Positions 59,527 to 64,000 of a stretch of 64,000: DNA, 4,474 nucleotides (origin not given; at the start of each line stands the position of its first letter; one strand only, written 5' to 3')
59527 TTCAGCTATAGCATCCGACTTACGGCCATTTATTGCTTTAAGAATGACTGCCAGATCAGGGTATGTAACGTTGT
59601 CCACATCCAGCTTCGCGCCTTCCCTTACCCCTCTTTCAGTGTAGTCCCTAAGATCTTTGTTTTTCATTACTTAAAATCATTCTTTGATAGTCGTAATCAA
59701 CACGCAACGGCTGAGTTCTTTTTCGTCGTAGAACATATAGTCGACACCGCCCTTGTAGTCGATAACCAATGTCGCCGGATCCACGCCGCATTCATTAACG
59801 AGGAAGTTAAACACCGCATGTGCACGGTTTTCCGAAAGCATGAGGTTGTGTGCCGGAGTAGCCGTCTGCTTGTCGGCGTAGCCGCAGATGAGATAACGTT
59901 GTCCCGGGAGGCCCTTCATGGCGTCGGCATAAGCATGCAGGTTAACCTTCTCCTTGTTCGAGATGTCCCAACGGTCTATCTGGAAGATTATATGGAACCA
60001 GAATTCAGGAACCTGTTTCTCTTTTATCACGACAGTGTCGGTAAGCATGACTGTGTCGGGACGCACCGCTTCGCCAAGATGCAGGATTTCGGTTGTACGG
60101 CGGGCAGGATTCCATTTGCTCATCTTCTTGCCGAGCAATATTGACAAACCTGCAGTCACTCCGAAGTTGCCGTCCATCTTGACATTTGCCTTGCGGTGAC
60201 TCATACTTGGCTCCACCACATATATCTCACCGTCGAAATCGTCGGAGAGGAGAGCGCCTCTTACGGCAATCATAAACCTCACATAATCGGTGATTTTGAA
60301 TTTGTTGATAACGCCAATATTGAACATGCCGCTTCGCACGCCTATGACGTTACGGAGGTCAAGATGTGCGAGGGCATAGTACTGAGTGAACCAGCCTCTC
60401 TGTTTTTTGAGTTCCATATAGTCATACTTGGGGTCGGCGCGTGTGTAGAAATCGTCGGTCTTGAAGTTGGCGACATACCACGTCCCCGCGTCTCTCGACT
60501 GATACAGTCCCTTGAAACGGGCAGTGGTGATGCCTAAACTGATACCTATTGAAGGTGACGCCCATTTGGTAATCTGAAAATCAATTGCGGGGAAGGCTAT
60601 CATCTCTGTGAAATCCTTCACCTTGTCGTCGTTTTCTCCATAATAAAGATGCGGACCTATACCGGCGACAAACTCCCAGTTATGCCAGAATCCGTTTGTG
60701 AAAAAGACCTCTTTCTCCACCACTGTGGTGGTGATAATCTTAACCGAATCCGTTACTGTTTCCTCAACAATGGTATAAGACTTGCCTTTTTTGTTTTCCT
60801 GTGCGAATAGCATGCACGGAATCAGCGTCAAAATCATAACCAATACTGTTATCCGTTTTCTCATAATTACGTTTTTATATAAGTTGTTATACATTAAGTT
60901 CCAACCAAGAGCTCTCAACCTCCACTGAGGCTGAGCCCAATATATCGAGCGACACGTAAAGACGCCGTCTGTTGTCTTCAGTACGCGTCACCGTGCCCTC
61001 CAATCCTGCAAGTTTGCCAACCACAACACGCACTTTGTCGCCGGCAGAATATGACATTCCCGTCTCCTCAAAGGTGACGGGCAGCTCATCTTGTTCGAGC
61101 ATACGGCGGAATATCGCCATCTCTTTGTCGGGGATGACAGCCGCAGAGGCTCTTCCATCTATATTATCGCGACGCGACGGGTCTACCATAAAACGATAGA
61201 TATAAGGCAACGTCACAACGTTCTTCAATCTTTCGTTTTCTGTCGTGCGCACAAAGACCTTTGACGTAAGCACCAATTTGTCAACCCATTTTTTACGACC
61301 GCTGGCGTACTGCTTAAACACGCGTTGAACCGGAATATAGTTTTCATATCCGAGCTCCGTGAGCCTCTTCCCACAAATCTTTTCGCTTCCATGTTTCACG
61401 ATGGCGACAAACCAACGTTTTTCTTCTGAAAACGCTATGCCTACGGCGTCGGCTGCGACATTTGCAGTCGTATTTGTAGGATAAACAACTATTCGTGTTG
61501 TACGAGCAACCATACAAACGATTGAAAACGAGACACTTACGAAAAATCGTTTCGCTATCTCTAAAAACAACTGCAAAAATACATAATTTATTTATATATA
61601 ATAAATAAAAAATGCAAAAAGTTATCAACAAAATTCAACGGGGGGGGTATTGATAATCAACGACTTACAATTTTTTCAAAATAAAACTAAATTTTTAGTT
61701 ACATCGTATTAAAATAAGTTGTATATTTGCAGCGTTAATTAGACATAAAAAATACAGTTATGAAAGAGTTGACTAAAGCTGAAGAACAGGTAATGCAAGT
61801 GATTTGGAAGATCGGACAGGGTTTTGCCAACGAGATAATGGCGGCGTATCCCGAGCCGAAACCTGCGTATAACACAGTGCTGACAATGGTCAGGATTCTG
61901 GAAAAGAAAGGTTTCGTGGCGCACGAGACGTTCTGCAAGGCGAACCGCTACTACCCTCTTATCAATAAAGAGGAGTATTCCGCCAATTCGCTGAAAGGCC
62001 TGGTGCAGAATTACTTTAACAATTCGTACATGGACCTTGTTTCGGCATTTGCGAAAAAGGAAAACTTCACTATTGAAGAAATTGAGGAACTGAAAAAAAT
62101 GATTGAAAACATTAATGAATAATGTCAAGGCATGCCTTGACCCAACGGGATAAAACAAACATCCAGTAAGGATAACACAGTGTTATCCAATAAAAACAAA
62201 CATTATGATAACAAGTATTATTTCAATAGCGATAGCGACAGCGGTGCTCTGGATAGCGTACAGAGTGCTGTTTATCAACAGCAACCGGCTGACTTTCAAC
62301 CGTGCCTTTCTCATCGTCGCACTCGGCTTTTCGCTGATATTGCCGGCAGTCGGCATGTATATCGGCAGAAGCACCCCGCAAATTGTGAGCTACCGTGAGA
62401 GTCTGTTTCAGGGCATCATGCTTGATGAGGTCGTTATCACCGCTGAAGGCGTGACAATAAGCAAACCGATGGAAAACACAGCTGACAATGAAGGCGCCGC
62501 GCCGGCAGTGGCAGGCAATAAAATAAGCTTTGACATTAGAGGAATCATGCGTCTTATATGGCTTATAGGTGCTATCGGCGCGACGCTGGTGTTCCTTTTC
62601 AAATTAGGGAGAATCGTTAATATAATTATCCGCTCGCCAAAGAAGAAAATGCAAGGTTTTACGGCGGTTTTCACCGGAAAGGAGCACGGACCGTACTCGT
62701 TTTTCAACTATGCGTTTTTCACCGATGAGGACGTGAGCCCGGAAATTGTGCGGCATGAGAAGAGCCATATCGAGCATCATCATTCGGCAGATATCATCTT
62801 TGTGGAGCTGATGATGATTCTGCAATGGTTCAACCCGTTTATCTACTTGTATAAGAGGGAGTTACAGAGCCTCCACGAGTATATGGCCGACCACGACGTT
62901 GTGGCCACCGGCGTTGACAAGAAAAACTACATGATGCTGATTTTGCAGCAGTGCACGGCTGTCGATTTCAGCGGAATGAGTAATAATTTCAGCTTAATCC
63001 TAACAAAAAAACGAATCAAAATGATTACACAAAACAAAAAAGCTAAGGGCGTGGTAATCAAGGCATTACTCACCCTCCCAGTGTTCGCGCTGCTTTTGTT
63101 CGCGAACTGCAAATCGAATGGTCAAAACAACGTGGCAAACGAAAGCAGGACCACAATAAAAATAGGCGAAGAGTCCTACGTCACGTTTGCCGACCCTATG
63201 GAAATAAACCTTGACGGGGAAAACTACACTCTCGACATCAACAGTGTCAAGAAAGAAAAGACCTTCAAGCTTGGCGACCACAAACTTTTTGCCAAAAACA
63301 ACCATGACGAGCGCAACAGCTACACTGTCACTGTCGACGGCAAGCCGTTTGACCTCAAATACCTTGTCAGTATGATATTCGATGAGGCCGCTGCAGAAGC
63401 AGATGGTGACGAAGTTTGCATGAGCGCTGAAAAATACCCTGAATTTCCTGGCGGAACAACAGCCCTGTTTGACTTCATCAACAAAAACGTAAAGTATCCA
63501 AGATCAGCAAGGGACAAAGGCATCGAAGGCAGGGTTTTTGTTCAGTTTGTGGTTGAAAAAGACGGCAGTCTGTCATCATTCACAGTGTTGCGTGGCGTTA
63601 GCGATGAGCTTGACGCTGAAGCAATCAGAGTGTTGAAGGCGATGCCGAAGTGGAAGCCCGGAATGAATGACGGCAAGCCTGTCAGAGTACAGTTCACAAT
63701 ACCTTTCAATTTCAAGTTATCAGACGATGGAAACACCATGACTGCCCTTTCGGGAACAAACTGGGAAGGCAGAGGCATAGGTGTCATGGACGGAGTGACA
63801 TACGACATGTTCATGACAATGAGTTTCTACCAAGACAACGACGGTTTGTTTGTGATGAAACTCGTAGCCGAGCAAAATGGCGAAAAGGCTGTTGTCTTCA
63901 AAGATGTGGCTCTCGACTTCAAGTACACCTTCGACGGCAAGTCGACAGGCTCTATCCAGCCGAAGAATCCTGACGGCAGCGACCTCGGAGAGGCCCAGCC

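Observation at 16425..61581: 45-kb, 44-gene, single-strand UpxY-led glycan locus combining ABC-exporter, Wzc/Wza and periplasmic GT-C machinery, with no Wzx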

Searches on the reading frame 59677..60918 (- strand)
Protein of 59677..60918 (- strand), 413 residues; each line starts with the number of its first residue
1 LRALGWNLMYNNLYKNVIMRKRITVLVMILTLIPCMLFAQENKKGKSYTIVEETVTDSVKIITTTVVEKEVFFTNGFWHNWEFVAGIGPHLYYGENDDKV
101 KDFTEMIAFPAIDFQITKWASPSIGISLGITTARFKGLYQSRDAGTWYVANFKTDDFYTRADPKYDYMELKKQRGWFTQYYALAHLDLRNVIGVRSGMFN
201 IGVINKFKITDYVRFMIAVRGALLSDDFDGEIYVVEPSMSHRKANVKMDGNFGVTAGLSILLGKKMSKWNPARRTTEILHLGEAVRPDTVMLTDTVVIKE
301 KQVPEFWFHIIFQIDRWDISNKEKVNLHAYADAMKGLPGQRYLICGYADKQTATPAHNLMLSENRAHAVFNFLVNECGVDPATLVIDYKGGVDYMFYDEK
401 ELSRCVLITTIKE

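Call 3: search_protein_families(library=pfam, proteins=[window:59677-60918:-])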
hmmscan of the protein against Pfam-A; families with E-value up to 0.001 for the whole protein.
window:59677-60918:- (413 aa): 1 family
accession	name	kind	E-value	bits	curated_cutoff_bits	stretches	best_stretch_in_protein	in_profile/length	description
PF00691.25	OmpA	-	2.7e-11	44.1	27.2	1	312-400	2-90/98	OmpA family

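Call 9: search_protein_families(library=ncbifam, max_evalue=0.1, proteins=[window:59677-60918:-])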
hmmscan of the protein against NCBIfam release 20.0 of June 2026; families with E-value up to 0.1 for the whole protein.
window:59677-60918:- (413 aa): 14 families
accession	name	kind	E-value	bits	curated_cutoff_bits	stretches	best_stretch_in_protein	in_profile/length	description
NF053611.1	YiaD_Gzip_OmpA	equivalog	7e-09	35.7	175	1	309-390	103-182/206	YiaD family glycine zipper/OmpA-like lipoprotein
NF053613.1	OMP_toxin_LptF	equivalog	1.2e-06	28.4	400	1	309-387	142-218/256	lipotoxin F family OmpA-related lipoprotein LptF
NF053612.1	anchor_PA1041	equivalog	1.4e-06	28.4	250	1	308-387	131-208/236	PA1041 family peptidoglycan-binding anchor lipoprotein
NF008067.1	PRK10802.1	equivalog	5.5e-06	26.3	261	1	310-375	69-133/171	peptidoglycan-associated lipoprotein Pal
TIGR02802.1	Pal_lipo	equivalog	3.6e-05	23.8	125.35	1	310-382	2-72/104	peptidoglycan-associated lipoprotein Pal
NF047726.1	AutTranAdhPGAsTpgA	equivalog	0.00012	21.4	350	1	307-392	153-239/268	trimeric autotransporter adhesin/peptidogylcan-associated protein TpgA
NF045787.1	OmpABordt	equivalog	0.0003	20.5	200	1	308-393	85-168/194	outer membrane protein OmpA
TIGR03789.1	pdsO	hypoth_equivalog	0.0025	17.5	152.2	1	325-386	156-215/243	sortase-associated OmpA-like protein PdsO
NF045788.1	Omp38Acinit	equivalog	0.0045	16.1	500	1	306-384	239-316/354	outer membrane protein Omp38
NF006285.1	PRK08457.1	equivalog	0.0065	16.3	250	1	309-386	123-204/253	flagellar motor protein MotB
NF053585.1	OMP_LP_YfiB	equivalog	0.0075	16.1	128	1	309-384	57-130/163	outer membrane lipoprotein YfiB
NF052230.1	T9SS_PorE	exception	0.032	12.5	600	1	296-381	503-586/648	PorE family type IX secretion system protein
TIGR03350.1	type_VI_ompA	equivalog_domain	0.033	14.1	139.8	1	317-376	39-100/137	type VI secretion system protein TssL, long form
NF008071.1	PRK10808.1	equivalog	0.064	12.6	277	1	311-376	234-300/358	porin OmpA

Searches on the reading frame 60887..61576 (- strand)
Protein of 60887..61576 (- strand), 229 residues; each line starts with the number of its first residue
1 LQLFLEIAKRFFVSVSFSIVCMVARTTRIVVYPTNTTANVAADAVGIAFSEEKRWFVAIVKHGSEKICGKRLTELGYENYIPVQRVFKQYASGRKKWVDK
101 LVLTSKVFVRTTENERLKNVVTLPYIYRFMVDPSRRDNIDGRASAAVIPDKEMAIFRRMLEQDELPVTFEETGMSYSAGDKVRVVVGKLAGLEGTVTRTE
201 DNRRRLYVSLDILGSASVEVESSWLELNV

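Call 3: search_protein_families(library=pfam, proteins=[window:60887-61576:-])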
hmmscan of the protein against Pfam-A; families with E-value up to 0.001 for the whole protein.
window:60887-61576:- (229 aa): 3 families
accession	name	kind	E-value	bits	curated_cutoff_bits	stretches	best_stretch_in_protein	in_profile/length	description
PF02357.24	NusG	-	1.2e-07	32.6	22.2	1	53-156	1-92/93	Transcription termination factor nusG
PF00467.35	KOW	-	6.2e-05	23.1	22.3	1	179-203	2-26/32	KOW motif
PF23284.2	KOW2_Spt5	-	0.00013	22.2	28.9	1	179-202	2-25/50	Transcription elongation factor SPT5, second KOW domain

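Call 9: search_protein_families(library=ncbifam, max_evalue=0.1, proteins=[window:60887-61576:-])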
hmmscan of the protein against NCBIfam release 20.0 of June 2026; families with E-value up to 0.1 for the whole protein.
window:60887-61576:- (229 aa): 6 families
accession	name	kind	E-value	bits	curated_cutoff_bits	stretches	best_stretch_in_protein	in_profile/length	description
NF033644.1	antiterm_UpxY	subfamily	2.5e-33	115.4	100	1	55-223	1-162/164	UpxY family transcription antiterminator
NF033641.1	antiterm_LoaP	exception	1.1e-13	51.6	125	1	55-216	1-154/166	antiterminator LoaP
TIGR00922.1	nusG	equivalog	4.2e-10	39.7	135.7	1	75-221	30-165/172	transcription termination/antitermination protein NusG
TIGR01955.1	RfaH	equivalog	1.2e-05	25.3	144.5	1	160-216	93-148/159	transcription/translation regulatory transformer protein RfaH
TIGR01080.1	rplX_A_E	equivalog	0.0015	18.9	47.65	1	164-208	30-74/116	50S ribosomal protein L24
TIGR01956.2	NusG_myco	equivalog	0.055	13.1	150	0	171-219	181-230/239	transcription termination/antitermination protein NusG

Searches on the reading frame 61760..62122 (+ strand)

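Call 80: search_protein_families(library=pfam, proteins=[window:61760-62122:+])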
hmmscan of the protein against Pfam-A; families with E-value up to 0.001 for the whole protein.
window:61760-62122:+ (120 aa): 1 family
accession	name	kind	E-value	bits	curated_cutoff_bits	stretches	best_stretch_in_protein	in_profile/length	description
PF03965.22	Penicillinase_R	-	3.6e-31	108.3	22.6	1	4-116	1-114/115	Penicillinase repressor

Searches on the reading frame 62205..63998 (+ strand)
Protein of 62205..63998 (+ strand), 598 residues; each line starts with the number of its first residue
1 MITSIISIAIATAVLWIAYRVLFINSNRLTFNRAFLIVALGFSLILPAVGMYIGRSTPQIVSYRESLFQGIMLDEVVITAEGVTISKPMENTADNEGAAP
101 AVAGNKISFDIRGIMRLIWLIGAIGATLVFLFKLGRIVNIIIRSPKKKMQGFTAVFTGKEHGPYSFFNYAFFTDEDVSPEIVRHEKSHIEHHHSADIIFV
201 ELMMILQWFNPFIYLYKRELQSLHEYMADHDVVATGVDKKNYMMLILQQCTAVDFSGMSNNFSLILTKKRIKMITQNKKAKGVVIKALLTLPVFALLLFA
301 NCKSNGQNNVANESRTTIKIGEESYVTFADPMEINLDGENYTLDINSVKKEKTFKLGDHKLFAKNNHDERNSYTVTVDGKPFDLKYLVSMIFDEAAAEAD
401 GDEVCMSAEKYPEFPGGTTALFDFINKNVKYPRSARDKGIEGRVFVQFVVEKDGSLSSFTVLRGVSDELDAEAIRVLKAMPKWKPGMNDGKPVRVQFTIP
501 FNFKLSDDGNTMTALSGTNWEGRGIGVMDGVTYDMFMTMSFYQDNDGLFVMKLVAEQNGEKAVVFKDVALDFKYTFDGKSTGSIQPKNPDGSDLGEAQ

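Call 80: search_protein_families(library=pfam, proteins=[window:62205-63998:+])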
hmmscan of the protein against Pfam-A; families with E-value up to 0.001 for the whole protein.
window:62205-63998:+ (598 aa): 2 families
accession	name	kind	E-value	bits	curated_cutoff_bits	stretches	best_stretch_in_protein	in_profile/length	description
PF03544.19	TonB_C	-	4.4e-22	78.7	24.6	1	428-505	2-79/79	Gram-negative bacterial TonB protein C-terminal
PF05569.17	Peptidase_M56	-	5.4e-10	39.4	31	1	181-274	196-296/296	BlaR1 peptidase M56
